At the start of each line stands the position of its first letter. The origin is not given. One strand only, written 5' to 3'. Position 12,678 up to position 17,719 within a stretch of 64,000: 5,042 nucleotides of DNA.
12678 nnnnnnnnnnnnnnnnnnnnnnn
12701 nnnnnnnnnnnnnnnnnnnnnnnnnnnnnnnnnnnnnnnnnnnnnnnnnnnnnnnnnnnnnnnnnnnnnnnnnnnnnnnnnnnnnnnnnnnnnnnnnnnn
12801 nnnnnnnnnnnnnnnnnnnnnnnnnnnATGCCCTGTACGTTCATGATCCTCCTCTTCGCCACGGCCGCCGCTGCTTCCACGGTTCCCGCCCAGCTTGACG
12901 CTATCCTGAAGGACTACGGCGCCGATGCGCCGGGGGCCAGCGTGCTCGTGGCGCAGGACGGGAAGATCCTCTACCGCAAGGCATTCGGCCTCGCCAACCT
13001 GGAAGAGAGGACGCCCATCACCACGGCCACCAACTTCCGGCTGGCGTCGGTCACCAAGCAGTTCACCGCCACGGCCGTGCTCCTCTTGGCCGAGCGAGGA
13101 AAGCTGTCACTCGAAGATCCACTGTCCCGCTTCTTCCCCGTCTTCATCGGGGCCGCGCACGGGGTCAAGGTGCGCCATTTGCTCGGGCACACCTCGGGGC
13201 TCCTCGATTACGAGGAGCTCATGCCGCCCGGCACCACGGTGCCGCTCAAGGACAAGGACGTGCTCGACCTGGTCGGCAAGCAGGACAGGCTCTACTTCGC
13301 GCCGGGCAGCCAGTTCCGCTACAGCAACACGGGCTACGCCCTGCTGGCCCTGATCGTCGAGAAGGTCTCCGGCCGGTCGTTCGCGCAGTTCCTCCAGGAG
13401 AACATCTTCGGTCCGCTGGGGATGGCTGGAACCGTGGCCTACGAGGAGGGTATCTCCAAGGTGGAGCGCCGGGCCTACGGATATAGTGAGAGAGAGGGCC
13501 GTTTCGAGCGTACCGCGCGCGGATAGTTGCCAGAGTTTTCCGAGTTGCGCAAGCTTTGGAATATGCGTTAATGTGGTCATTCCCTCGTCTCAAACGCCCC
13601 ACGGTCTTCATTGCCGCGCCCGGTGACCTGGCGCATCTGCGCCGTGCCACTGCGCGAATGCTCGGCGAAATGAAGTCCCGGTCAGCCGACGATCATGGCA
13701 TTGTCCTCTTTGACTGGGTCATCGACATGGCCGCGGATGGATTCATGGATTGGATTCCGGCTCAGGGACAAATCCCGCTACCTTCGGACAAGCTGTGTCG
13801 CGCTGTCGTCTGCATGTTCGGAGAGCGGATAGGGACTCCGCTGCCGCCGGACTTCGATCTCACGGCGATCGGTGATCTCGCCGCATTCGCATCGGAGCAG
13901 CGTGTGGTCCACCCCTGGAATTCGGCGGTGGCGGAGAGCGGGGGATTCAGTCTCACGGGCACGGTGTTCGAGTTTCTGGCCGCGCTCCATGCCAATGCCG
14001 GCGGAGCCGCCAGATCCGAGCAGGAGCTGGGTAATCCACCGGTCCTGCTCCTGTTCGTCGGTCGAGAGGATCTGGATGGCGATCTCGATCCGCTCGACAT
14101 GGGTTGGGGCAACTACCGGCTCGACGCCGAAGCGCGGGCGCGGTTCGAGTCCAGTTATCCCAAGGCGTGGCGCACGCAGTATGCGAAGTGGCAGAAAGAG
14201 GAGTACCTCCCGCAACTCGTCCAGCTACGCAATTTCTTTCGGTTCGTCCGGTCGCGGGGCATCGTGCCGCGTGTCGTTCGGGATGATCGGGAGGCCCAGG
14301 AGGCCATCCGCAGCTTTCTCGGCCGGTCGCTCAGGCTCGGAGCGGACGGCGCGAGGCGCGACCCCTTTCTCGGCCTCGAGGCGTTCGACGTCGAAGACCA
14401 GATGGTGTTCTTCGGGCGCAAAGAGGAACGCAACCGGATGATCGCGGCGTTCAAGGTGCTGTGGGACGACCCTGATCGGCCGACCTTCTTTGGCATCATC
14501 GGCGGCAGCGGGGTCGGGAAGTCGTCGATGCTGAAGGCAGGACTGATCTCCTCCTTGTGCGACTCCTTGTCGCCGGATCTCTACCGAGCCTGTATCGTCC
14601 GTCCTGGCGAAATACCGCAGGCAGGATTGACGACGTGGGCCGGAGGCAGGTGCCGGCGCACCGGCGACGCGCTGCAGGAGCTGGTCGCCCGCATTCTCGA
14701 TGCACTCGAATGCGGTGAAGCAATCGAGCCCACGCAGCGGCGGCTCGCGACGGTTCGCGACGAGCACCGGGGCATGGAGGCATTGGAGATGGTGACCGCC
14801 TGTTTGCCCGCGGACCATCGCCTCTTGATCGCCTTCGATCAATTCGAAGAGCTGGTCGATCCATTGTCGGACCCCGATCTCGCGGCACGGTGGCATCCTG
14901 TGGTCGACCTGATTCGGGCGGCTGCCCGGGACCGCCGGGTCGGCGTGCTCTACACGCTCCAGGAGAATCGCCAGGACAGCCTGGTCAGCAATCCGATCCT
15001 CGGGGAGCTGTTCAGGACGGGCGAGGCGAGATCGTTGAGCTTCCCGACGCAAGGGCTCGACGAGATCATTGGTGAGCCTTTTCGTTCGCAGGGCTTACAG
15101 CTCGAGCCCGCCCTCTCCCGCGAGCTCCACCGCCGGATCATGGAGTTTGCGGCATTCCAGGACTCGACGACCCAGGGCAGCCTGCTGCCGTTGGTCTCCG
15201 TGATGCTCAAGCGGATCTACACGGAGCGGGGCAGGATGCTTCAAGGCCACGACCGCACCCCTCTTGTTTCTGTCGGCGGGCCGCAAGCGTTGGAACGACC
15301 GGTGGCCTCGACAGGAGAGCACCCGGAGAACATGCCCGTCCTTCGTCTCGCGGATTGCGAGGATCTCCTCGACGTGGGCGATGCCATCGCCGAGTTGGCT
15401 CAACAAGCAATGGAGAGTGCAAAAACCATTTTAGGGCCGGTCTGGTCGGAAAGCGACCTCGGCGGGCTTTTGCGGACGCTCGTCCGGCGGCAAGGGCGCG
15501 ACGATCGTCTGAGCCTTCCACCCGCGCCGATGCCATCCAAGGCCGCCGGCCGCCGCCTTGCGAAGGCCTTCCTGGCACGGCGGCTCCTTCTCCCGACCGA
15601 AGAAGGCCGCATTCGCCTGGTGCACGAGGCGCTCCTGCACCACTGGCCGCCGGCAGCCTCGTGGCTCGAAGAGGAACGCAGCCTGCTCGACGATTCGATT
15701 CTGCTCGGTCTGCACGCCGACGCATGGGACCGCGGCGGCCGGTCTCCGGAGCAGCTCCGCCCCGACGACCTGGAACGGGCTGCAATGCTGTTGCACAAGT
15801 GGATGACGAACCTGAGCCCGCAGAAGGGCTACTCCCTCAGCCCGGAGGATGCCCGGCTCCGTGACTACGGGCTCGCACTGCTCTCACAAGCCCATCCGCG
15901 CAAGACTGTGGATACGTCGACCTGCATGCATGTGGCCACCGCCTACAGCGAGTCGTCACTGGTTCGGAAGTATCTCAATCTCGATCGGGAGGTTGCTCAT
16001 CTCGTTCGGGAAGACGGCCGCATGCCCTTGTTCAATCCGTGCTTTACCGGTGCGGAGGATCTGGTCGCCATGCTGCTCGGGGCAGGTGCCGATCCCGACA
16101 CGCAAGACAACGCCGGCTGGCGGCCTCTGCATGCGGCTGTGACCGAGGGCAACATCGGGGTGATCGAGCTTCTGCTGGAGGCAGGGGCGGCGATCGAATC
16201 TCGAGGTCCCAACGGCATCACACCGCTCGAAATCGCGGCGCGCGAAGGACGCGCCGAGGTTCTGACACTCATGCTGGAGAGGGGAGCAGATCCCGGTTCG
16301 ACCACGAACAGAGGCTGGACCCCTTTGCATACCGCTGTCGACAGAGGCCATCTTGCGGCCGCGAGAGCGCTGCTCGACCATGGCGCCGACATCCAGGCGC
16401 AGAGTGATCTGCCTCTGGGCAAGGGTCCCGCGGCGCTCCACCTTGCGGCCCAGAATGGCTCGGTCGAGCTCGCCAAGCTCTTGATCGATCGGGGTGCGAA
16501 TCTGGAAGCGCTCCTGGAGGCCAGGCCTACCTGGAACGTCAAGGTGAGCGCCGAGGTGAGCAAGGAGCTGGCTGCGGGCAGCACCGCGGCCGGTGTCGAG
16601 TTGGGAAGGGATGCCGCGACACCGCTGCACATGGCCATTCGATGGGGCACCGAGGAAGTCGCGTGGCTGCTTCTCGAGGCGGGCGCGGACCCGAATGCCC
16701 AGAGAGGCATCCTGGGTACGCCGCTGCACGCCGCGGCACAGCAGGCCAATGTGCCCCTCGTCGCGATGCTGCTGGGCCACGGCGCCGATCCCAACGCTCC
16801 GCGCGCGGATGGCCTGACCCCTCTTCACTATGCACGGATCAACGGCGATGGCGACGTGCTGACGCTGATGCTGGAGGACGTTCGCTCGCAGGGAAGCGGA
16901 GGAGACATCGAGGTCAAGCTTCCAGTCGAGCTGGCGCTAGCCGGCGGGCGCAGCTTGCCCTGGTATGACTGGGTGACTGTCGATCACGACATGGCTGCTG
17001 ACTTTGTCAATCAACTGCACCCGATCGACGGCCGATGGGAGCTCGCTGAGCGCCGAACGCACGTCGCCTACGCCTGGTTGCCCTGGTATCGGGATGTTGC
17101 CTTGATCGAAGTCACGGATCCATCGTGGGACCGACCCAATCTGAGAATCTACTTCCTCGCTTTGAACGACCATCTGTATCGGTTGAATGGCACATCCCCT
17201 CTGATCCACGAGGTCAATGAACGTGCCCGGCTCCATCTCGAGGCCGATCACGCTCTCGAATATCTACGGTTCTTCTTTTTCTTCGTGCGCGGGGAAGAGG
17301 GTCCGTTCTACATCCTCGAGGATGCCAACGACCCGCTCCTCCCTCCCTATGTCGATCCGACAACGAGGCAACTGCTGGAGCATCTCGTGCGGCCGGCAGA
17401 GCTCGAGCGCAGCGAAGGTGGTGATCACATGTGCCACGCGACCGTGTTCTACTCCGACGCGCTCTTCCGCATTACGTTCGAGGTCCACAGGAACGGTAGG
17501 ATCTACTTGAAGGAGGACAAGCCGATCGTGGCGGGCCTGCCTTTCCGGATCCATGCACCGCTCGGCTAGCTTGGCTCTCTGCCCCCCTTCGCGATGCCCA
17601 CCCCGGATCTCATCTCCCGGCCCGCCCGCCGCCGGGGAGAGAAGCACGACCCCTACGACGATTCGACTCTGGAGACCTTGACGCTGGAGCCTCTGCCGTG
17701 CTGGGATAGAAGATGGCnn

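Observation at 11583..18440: Three nested direct copies of the 5' end of a serine-hydrolase gene flank two inserted genes (CPBP/Abi protease and STAND NTPase)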

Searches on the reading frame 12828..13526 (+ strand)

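Call 7: search_protein_families(library=pfam, proteins=[window:12828-13526:+], max_evalue=0.01)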
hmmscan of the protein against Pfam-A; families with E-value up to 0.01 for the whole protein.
window:12828-13526:+ (232 aa): 1 family
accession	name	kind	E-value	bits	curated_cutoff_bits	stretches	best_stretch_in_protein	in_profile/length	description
PF00144.29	Beta-lactamase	-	4.4e-54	184.3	27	1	23-222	1-200/329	Beta-lactamase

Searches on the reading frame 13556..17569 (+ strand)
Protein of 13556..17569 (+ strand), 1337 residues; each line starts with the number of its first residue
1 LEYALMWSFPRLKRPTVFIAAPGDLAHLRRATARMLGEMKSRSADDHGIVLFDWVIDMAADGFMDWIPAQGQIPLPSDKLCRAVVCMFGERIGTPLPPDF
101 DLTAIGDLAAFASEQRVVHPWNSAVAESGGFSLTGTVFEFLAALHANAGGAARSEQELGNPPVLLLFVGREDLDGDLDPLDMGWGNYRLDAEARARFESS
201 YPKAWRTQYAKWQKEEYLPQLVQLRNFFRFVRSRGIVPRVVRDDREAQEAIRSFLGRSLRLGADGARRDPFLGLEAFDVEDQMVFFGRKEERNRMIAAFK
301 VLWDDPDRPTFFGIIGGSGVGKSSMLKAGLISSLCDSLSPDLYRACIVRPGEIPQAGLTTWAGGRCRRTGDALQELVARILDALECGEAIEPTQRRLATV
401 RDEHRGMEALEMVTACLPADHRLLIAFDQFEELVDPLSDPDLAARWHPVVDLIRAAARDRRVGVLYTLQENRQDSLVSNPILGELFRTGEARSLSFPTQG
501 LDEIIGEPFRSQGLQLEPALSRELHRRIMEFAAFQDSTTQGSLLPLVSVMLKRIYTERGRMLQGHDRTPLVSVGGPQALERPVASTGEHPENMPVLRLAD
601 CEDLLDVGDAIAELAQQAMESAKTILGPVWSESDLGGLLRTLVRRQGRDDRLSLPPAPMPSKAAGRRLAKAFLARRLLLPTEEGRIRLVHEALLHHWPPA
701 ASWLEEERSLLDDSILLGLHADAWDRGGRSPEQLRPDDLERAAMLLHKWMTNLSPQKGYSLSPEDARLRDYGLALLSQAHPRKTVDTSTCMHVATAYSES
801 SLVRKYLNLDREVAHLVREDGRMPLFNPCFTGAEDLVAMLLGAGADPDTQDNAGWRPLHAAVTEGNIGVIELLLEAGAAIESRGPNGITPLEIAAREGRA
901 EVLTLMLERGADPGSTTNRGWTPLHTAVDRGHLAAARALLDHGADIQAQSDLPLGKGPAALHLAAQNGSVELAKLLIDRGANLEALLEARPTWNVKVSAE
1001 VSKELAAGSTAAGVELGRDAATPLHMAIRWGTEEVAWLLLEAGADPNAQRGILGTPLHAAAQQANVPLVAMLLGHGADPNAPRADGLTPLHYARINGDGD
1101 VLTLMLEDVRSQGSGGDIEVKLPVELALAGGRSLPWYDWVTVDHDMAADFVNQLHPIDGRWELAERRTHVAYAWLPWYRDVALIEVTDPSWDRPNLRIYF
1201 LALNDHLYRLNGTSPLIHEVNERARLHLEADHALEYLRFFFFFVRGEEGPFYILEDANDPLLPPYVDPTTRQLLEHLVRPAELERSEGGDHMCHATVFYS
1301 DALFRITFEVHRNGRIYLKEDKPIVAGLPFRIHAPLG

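Call 7: search_protein_families(library=pfam, proteins=[window:13556-17569:+], max_evalue=0.01)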
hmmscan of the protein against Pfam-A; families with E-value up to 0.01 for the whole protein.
window:13556-17569:+ (1337 aa): 8 families
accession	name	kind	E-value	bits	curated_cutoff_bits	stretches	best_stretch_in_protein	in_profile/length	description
PF12796.13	Ank_2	-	6.4e-47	158.5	27.3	4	891-984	1-87/90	Ankyrin repeats (3 copies)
PF00023.36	Ank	-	9.8e-47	154.7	21.1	6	920-949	2-31/33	Ankyrin repeat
PF20703.3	nSTAND1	-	2.4e-43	149.6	27.1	1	270-731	1-378/379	Novel STAND NTPase 1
PF13637.12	Ank_4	-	2.9e-38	129.5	22.7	5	1057-1106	1-50/50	Ankyrin repeats (many copies)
PF13606.12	Ank_3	-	6.4e-38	124.3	22.3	3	920-947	2-29/30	Ankyrin repeat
PF13857.12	Ank_5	-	9.9e-29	99.5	27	4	1039-1093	1-56/56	Ankyrin repeats (many copies)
PF24521.3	Ank_KRIT1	-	5e-11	43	80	1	821-895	49-126/149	KRIT1 ankyrin-repeats domain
PF13191.12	AAA_16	-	0.00038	21.4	32.6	1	285-433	2-144/167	AAA ATPase domain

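Call 28: search_protein_families(library=padloc, proteins=[window:13556-17569:+], max_evalue=0.01)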
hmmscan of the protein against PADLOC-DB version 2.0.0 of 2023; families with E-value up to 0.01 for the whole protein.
window:13556-17569:+ (1337 aa): 3 families
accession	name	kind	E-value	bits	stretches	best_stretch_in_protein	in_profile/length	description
PDLC04783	PDC-M72A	-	7e-38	128.9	2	824-950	233-359/392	-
PDLC02908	Ankyrin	-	1.7e-23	80.8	3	888-983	737-828/880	-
PDLC02203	MzaA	-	1.8e-06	24.5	1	888-954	11-78/683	-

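Call 29: search_protein_families(library=ncbifam, proteins=[window:13556-17569:+], max_evalue=0.001)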
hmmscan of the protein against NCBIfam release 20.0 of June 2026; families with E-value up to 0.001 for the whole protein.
window:13556-17569:+ (1337 aa): 8 families
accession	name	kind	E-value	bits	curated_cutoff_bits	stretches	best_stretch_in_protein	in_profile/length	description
NF041931.2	MzaA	equivalog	7.7e-22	77.9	800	2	858-939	6-87/726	MZA anti-phage system associated sigma-70 family RNA polymerase sigma factor MzaA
NF043023.1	T4SS_AnkH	equivalog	9.2e-22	77.4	600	3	1022-1105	34-117/467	Dot/Icm T4SS effector AnkH/LegA3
NF043029.1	T4SS_AnkY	equivalog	1.5e-20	73.2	600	3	833-897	470-534/543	Dot/Icm T4SS effector AnkY/LegA9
NF043028.1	T4SS_AnkX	equivalog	9.5e-12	43.9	1400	0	859-984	553-679/938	Dot/Icm T4SS effector AnkN/AnkX/LegA8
NF043022.1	T4SS_AnkG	equivalog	6.5e-11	41.6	500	1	790-938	299-454/455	Dot/Icm T4SS effector AnkG/AnkZ/LegA7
TIGR00870.1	trp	subfamily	9.8e-11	40.4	498.75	0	956-989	130-159/747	transient-receptor-potential calcium channel protein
NF043019.1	T4SS_AnkC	equivalog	6.7e-08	31.8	450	1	851-910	164-224/459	Dot/Icm T4SS effector AnkC/LegA12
NF043021.1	T4SS_AnkF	equivalog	1.5e-06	26.8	1000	0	856-912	587-644/917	Dot/Icm T4SS effector AnkF/LegA14/Ceg31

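Call 46: find_homologous_proteins(query=window:13556-17569:+, max_evalue=1e-30)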
Query window:13556-17569:+ (1337 aa): 18 proteins with E <= 1e-30 among 8000 candidates.
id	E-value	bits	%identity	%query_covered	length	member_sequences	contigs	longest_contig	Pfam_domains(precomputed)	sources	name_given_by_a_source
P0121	0.0e+0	3052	100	100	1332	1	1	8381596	PF13606.13,PF13857.13,PF12796.14,PF00023.37,PF13637.13,PF20703.4,PF24521.3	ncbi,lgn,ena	-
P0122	0.0e+0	1432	51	99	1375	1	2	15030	PF13606.13,PF13857.13,PF12796.14,PF00023.37,PF13637.13,PF20703.4,PF24521.3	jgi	jgi:ankyrin repeat protein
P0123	0.0e+0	1065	41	83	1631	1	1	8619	PF13606.13,PF13857.13,PF28177.1,PF12796.14,PF00023.37,PF13637.13,PF20703.4,PF24521.3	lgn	-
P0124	0.0e+0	1064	43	82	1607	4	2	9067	PF13606.13,PF13857.13,PF12796.14,PF00023.37,PF13637.13,PF20703.4,PF24521.3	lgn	-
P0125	0.0e+0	1031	43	82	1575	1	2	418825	PF13606.13,PF13857.13,PF12796.14,PF00023.37,PF13637.13,PF20703.4,PF24521.3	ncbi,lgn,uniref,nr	ncbi:ankyrin repeat domain-containing protein [Quisquiliibacterium transsilvanicum]|uniref:Ankyrin r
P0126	0.0e+0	1024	43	83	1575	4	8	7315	PF13606.13,PF13857.13,PF12796.14,PF00023.37,PF13637.13,PF20703.4,PF24521.3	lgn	-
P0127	9.9e-297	1006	42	82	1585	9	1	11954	PF13606.13,PF13857.13,PF12796.14,PF00023.37,PF13637.13,PF20703.4,PF24521.3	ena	-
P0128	5.0e-290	984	43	81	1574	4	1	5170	PF13606.13,PF13857.13,PF12796.14,PF00023.37,PF13637.13,PF20703.4,PF24521.3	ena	-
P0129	1.5e-283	962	41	82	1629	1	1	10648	PF13606.13,PF13857.13,PF12796.14,PF00023.37,PF13637.13,PF20703.4,PF24521.3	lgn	-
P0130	1.2e-263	896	39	82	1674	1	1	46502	PF13606.13,PF13857.13,PF12796.14,PF00023.37,PF13637.13,PF20703.4,PF24521.3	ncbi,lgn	ncbi:hypothetical protein BH23GEM9_BH23GEM9_30460 [soil metagenome]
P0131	9.4e-251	853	39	81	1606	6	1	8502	PF13606.13,PF13857.13,PF12796.14,PF00023.37,PF13637.13,PF20703.4,PF24521.3,PF13191.13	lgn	-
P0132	1.7e-231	790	41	81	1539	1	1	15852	PF13606.13,PF13857.13,PF12796.14,PF00023.37,PF13637.13,PF20703.4,PF24521.3,PF13191.13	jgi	jgi:ankyrin repeat protein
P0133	3.5e-226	772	38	41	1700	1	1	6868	PF13606.13,PF13857.13,PF12796.14,PF00023.37,PF13637.13,PF20703.4,PF24521.3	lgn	-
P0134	4.3e-213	729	37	84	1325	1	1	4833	PF13606.13,PF13857.13,PF12796.14,PF00023.37,PF13637.13,PF20703.4,PF24521.3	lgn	-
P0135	8.4e-202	691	38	84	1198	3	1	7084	PF13606.13,PF13857.13,PF23745.2,PF12796.14,PF00023.37,PF13637.13,PF20703.4,PF24521.3,PF13191.13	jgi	jgi:ankyrin repeat protein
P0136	2.0e-198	680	35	84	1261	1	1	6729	PF13606.13,PF13857.13,PF12796.14,PF00023.37,PF13637.13,PF20703.4,PF24521.3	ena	-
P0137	1.3e-187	644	36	82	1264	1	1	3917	PF13606.13,PF13857.13,PF12796.14,PF00023.37,PF13637.13,PF20703.4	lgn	-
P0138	6.3e-140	486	41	54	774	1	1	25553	PF20703.4,PF13191.13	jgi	jgi:hypothetical protein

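Call 47: find_encoding_contigs(protein=P0121, flank=10000, max_places=4)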
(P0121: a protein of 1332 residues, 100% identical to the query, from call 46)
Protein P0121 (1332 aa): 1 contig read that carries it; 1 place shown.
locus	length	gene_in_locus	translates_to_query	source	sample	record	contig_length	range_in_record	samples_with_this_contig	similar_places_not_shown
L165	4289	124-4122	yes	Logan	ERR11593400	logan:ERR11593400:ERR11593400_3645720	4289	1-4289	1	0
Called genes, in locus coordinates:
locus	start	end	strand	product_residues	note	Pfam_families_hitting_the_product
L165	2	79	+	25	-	?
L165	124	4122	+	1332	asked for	PF20703:nSTAND1, PF12796:Ank_2, PF12796:Ank_2, PF13637:Ank_4, PF12796:Ank_2, PF12796:Ank_2, PF13857:Ank_5, PF13637:Ank_4, +6 more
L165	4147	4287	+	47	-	?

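Call 48: find_encoding_contigs(protein=P0122, flank=8000, max_places=3)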
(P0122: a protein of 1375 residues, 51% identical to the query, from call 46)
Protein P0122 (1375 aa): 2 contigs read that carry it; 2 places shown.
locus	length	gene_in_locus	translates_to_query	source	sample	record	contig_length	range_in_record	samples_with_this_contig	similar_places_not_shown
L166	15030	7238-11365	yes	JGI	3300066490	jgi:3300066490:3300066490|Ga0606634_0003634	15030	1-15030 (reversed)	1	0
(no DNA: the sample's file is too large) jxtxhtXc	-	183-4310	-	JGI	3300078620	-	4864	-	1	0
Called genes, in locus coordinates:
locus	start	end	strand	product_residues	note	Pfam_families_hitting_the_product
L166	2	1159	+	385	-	?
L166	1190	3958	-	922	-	-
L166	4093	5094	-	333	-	PF04354:ZipA_C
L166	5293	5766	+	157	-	PF08332:CaMKII_AD (weak), PF14534:DUF4440, PF12680:SnoaL_2 (weak)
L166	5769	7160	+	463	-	-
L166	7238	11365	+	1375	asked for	PF20703:nSTAND1, PF12796:Ank_2, PF13606:Ank_3 (faint), PF13857:Ank_5 (faint), PF12796:Ank_2, PF13637:Ank_4 (weak), PF00023:Ank (weak), PF12796:Ank_2, +1 more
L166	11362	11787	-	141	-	PF07681:DoxX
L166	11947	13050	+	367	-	-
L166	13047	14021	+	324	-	-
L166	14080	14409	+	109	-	PF25213:HVO_A0261_N (weak), PF01022:HTH_5, PF12802:MarR_2 (weak), PF12840:HTH_20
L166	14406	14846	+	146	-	PF10604:Polyketide_cyc2, PF08327:AHSA1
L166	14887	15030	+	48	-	?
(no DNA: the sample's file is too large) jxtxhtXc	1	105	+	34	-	?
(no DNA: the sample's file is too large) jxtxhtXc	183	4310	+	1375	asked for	PF20703:nSTAND1, PF12796:Ank_2, PF13606:Ank_3 (faint), PF13857:Ank_5 (faint), PF12796:Ank_2, PF13637:Ank_4 (weak), PF00023:Ank (weak), PF12796:Ank_2, +1 more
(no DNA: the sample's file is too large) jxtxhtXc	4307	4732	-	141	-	PF07681:DoxX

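Call 82: search_dna_similar(query=window:13571-17566:+, collection=plasmids, mode=protein, max_rows=8)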
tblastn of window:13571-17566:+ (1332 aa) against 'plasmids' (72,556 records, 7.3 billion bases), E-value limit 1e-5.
Records with a match: 210; places in all: 394; records where one place covers at least 80% of the query: 0.
Best place of each record, by identity: <60% 210.
By first word of the organism name: Rhizobium 37; Agrobacterium 18; Ralstonia 14; Sinorhizobium 12; Streptomyces 12; Mesorhizobium 10; Paraburkholderia 7; Azospirillum 7; Deinococcus 6; Pseudomonas 6; and 44 more.
By predicted mobility (MOB-suite, as given by PLSDB): non-mobilizable 138; conjugative 50; mobilizable 22.
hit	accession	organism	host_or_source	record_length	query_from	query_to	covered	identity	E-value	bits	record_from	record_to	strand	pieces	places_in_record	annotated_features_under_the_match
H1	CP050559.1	Sinorhizobium meliloti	Melilotus officinalis,cell culture,root ...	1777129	487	1102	46%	27.2%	1e-32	146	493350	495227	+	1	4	hypothetical protein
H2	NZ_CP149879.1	Sinorhizobium medicae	Medicago sativa,Cell Culture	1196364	784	1332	37%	33.9%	3e-26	229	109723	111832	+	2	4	record has no annotation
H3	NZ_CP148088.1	Sinorhizobium meliloti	Medicago sativa,cell culture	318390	784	1331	41%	29.6%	3e-40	171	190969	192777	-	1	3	ankyrin repeat domain-containing protein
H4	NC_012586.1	Sinorhizobium fredii NGR234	-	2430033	263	731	35%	27.5%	2e-8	67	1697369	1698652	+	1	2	record has no annotation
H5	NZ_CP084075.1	Fusobacterium vincentii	-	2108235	709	1101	30%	31.6%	1e-17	171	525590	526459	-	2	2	none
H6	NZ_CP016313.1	Thermus brockianus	whole organism,environmental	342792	815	1126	23%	37.8%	1e-30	139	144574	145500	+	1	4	ankyrin repeat domain-containing protein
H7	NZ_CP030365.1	Salinibacter ruber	-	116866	805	1103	22%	35.8%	4e-24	118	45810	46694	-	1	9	ankyrin repeat domain-containing protein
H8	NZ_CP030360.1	Salinibacter ruber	-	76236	721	1101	29%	27.5%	7e-13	82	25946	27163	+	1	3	ankyrin repeat domain-containing protein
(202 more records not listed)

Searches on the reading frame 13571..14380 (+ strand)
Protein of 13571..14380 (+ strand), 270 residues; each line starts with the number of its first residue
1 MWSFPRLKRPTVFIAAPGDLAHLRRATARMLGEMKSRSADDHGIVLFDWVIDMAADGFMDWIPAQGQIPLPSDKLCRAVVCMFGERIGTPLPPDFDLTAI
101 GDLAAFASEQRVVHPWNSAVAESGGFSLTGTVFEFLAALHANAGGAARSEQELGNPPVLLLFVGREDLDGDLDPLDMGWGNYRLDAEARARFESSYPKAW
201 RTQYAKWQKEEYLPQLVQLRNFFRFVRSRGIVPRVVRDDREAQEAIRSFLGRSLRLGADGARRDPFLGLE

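Call 66: search_protein_families(library=pfam, proteins=[window:13571-14380:+], max_evalue=0.1)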
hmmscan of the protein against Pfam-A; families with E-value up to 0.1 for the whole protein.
window:13571-14380:+ (270 aa): 0 families
